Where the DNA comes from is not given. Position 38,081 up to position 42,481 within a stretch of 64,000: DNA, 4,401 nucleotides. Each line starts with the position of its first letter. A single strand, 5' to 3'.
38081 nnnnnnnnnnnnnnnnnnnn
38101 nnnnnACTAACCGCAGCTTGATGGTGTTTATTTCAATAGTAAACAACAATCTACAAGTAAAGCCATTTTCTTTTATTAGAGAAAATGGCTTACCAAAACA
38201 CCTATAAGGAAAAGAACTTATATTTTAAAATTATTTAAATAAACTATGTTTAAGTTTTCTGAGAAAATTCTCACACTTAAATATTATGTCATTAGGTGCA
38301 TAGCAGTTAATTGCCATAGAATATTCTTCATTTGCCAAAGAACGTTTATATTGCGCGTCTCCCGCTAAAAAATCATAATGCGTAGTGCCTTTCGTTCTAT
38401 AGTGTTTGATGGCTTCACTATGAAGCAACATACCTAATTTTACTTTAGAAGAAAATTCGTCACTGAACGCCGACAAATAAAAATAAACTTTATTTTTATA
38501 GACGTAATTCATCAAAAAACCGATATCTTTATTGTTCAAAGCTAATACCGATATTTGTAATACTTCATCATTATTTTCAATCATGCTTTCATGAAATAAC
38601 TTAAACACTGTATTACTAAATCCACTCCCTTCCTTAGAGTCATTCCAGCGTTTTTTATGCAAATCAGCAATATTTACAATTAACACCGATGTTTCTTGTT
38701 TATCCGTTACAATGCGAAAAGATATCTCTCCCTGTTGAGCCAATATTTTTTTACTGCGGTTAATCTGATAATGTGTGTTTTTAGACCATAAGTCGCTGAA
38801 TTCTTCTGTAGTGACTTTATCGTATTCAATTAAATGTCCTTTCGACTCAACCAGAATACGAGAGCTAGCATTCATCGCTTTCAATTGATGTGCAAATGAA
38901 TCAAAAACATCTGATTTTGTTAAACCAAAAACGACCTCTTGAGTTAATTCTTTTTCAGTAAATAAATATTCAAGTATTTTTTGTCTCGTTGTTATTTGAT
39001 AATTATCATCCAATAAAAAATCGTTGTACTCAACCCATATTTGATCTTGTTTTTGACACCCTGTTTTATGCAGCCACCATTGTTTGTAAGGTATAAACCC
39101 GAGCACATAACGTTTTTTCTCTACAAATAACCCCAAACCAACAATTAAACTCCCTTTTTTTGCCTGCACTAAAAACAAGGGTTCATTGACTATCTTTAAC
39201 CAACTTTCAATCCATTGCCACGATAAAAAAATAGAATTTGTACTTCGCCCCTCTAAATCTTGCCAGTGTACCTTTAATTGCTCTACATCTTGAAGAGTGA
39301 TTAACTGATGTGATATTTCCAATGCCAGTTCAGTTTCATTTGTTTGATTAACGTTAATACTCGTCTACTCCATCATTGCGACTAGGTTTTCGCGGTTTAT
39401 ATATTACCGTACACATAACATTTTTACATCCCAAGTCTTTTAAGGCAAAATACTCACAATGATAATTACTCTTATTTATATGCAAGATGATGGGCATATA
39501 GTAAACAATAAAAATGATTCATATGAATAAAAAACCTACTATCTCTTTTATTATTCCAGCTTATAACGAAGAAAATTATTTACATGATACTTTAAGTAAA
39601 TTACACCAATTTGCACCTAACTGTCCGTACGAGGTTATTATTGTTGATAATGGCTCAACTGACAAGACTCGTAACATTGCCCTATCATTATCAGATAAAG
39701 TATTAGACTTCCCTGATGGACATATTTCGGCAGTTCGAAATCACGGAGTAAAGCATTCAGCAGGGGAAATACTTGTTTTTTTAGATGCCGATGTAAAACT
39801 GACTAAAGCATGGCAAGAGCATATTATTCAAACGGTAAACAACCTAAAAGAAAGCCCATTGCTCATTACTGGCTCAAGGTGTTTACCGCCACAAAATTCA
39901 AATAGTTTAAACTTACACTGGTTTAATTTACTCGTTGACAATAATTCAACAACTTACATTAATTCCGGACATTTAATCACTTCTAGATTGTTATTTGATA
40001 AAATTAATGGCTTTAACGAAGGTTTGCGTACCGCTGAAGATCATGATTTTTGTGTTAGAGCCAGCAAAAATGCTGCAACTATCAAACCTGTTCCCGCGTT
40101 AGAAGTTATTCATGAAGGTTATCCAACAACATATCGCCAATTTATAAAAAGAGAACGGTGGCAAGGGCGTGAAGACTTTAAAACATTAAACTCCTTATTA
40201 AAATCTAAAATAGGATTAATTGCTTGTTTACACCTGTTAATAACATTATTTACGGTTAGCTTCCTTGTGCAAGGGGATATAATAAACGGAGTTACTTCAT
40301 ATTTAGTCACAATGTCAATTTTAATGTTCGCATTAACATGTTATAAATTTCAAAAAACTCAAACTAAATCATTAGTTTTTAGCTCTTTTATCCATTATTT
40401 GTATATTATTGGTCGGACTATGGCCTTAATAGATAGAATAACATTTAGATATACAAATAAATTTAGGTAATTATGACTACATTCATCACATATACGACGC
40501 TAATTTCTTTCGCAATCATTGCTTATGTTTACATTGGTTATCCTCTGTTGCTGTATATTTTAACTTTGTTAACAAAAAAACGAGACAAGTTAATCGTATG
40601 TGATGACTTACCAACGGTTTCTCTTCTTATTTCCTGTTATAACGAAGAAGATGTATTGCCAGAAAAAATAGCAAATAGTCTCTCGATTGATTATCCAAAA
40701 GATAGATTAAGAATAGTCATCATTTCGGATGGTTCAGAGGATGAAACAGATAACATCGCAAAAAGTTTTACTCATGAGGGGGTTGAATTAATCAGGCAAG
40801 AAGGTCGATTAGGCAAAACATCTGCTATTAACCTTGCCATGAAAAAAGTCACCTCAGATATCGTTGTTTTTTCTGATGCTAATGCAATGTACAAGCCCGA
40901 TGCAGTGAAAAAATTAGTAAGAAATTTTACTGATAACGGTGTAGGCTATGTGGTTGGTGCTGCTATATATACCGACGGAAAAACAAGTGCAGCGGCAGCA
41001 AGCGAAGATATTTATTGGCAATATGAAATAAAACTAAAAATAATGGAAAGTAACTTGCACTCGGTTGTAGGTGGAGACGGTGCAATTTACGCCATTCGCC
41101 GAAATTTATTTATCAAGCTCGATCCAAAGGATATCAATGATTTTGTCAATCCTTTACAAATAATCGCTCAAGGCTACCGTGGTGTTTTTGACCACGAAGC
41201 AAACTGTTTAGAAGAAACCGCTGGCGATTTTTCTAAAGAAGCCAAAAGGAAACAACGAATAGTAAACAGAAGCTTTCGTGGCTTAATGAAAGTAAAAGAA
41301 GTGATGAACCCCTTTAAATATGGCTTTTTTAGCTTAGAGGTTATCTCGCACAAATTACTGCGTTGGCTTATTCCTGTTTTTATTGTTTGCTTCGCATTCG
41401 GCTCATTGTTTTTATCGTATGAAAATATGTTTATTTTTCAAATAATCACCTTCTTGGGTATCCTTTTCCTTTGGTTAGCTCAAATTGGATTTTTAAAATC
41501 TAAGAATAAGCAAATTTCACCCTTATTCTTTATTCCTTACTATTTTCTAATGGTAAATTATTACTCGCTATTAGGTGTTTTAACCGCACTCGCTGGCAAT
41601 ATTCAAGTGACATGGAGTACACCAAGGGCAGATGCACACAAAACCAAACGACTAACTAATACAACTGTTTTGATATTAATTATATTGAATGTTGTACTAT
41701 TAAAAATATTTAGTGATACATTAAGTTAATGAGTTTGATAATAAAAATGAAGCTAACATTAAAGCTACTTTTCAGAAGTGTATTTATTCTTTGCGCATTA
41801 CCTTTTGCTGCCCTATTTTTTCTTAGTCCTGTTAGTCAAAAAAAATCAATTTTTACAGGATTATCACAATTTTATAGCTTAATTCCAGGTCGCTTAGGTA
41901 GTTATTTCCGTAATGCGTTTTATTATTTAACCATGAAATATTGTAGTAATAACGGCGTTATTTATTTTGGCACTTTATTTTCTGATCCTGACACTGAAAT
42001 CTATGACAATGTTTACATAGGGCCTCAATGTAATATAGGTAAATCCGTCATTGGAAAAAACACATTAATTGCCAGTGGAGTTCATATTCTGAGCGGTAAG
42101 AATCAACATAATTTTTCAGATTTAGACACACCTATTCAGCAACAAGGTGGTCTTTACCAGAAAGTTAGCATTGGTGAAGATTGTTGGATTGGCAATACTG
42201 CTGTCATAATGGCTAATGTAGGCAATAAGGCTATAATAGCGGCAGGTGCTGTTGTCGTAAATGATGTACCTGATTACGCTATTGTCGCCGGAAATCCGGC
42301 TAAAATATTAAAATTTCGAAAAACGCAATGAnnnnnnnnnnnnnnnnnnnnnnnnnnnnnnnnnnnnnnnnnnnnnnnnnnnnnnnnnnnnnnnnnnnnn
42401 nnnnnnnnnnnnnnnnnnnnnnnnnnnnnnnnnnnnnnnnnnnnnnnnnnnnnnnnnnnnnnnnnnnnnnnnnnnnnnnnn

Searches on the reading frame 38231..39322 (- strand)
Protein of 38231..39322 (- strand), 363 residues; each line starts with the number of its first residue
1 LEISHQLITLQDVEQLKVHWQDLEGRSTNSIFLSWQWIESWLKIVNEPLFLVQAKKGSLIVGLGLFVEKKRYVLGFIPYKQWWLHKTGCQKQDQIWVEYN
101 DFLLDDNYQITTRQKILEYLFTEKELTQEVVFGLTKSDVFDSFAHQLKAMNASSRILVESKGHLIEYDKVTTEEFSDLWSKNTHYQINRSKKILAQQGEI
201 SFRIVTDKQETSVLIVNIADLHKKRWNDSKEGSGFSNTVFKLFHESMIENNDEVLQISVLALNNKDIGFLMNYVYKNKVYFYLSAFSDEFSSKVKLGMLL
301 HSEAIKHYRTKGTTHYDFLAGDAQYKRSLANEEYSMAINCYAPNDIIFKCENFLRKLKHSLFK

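Call 6: search_protein_families(library=pfam, proteins=[window:38231-39322:-], max_evalue=0.001)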
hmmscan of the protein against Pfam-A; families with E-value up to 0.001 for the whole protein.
window:38231-39322:- (363 aa): 1 family
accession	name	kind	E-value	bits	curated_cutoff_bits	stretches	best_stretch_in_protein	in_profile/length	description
PF13480.13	Acetyltransf_6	-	3.1e-22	79.7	22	1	182-327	2-143/143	Acetyltransferase (GNAT) domain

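Call 22: search_protein_families(library=ncbifam, proteins=[window:38231-39322:-], max_evalue=0.00001)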
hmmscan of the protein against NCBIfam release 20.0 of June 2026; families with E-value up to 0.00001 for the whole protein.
window:38231-39322:- (363 aa): 0 families

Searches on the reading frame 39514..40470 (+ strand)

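Call 6: search_protein_families(library=pfam, proteins=[window:39514-40470:+], max_evalue=0.001)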
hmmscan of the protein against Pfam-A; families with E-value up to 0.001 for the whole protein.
window:39514-40470:+ (318 aa): 5 families
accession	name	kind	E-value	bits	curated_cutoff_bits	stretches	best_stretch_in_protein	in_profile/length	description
PF00535.33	Glycos_transf_2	-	1.1e-22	81.2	23.3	1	11-110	1-105/168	Glycosyl transferase family 2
PF10111.15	Glyco_tranf_2_2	-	1.6e-11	44.7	27.3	1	11-113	1-113/276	Glycosyltransferase like family 2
PF13641.12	Glyco_tranf_2_3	-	4.8e-11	43.5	27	1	8-217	1-228/230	Glycosyltransferase like family 2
PF13632.12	Glyco_trans_2_3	-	2.2e-05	24.8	27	1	160-274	83-190/198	Glycosyl transferase family group 2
PF02709.20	Glyco_transf_7C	-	0.00073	19.6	23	0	144-195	15-67/78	N-terminal domain of galactosyltransferase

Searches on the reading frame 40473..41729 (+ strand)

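Call 6: search_protein_families(library=pfam, proteins=[window:40473-41729:+], max_evalue=0.001)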
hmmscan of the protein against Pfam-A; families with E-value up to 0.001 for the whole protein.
window:40473-41729:+ (418 aa): 5 families
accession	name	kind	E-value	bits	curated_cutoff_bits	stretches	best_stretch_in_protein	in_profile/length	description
PF00535.33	Glycos_transf_2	-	1.4e-27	97.1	23.3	1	50-215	1-166/168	Glycosyl transferase family 2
PF13641.12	Glyco_tranf_2_3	-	2.3e-15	57.7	27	1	47-216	1-174/230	Glycosyltransferase like family 2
PF13506.12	Glyco_transf_21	-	5.4e-10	39.4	21.7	1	115-215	18-116/174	Glycosyl transferase family 21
PF13632.12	Glyco_trans_2_3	-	1.1e-07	32.3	27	1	130-335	1-196/198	Glycosyl transferase family group 2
PF10111.15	Glyco_tranf_2_2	-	9.7e-07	29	27.3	1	51-216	2-178/276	Glycosyltransferase like family 2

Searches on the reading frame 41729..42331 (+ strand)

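Call 6: search_protein_families(library=pfam, proteins=[window:41729-42331:+], max_evalue=0.001)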
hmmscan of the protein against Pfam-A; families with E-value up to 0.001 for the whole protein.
window:41729-42331:+ (200 aa): 3 families
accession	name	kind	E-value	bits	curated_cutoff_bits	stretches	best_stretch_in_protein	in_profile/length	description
PF00132.30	Hexapep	-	1.9e-11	43.6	27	2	89-120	2-34/36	Bacterial transferase hexapeptide (six repeats)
PF25084.1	LbH_EIF2B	-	3.4e-07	30.7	54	0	91-122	58-89/105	EIF2B subunit epsilon LbH domain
PF14602.12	Hexapep_2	-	1.4e-05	25.1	27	1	146-176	2-32/34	Hexapeptide repeat of succinyl-transferase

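Call 22: search_protein_families(library=ncbifam, proteins=[window:41729-42331:+], max_evalue=0.00001)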
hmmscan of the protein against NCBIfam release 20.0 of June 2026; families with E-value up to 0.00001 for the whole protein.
window:41729-42331:+ (200 aa): 30 families (the best 25 are shown)
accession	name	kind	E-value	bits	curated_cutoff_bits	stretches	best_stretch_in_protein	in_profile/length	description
NF007240.0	PRK09677.1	equivalog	1.3e-19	70.4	243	1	83-198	66-185/192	putative lipopolysaccharide biosynthesis O-acetyl transferase WbbJ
TIGR03308.1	phn_thr-fam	hypoth_equivalog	2.6e-18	66.6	201.65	1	142-197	105-162/204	phosphonate metabolim protein, transferase hexapeptide repeat family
NF007499.0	PRK10092.1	equivalog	1.7e-15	57.3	314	1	104-195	92-181/183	maltose O-acetyltransferase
TIGR03570.1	NeuD_NnaD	subfamily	2.4e-13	50.1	160.8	1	87-192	98-202/202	NeuD/PglB/VioB family sugar acetyltransferase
NF000311.1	Vat_ABCDEFH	equivalog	4.3e-13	49.3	300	1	93-197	56-164/201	Vat family streptogramin A O-acetyltransferase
NF000490.1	chloram_CatB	equivalog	7.1e-13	48.4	350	1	86-198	48-165/210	type B chloramphenicol O-acetyltransferase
NF033468.1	stregram_VatI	exception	1.2e-12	48.1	415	1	133-197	100-166/208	streptogramin A O-acetyltransferase Vat(I)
TIGR03532.1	DapD_Ac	equivalog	6.4e-12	45.6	231.75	1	95-195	107-212/231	2,3,4,5-tetrahydropyridine-2,6-dicarboxylate N-acetyltransferase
NF000147.1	stregram_VatF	exception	1.5e-11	44.2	400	1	84-197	43-174/221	streptogramin A O-acetyltransferase Vat(F)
NF007797.0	PRK10502.1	subfamily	5.5e-11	42.4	192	1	92-198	76-180/183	WcaF family extracellular polysaccharide biosynthesis acetyltransferase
NF000097.1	stregram_VatC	exception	7.2e-11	42.4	425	1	132-198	105-173/212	streptogramin A O-acetyltransferase Vat(C)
NF000101.1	stregram_VatA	exception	1.5e-10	41.1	450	1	135-197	108-172/219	streptogramin A O-acetyltransferase Vat(A)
NF058585.1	HptprglPActTf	PfamEq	1.7e-10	40.7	300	1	145-198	106-161/172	heptaprenylglyceryl phosphate O-acetyltransferase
NF000504.1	stregram_VatH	exception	2.4e-10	40.7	475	1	71-197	42-171/216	streptogramin A O-acetyltransferase Vat(H)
NF000111.1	stregram_VatD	exception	1.9e-09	37.6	400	1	91-198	57-168/209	streptogramin A O-acetyltransferase Vat(D)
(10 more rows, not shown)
